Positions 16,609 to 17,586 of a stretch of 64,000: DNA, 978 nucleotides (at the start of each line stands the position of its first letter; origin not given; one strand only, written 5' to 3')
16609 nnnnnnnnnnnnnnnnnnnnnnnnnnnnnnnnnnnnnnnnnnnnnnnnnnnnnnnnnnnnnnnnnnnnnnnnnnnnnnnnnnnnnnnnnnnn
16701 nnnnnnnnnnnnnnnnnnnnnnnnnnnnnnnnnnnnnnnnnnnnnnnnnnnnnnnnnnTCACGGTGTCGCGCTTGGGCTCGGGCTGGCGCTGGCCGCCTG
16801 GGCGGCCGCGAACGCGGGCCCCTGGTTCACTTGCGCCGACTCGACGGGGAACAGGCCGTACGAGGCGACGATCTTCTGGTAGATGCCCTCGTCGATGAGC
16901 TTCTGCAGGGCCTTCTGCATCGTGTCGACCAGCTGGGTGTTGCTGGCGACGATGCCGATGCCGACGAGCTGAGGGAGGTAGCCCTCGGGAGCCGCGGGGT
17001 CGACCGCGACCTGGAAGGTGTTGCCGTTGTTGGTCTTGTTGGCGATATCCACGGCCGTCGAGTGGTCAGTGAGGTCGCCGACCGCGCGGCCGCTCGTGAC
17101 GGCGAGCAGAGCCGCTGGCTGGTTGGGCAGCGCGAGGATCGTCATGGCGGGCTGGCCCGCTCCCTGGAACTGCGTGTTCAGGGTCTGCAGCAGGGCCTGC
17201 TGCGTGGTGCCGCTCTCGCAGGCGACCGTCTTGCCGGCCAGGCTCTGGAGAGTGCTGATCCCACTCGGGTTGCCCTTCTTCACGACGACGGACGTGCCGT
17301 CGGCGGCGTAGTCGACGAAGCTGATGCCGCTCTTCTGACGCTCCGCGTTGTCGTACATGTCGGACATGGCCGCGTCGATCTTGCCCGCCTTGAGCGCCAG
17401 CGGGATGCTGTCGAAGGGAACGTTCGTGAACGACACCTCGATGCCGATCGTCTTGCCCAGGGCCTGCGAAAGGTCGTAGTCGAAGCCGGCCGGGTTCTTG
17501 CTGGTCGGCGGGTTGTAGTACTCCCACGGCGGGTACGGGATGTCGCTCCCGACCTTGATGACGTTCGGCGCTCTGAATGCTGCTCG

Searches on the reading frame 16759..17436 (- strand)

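Call 55: search_protein_families(library=pfam, proteins=[window:16759-17436:-], max_evalue=0.0001)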
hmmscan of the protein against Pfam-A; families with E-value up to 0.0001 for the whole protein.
window:16759-17436:- (225 aa): 1 family
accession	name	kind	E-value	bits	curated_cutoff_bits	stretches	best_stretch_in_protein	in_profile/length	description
PF00497.25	SBP_bac_3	-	3.2e-14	53.2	26.4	1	2-194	41-130/132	Bacterial extracellular solute-binding proteins, family 3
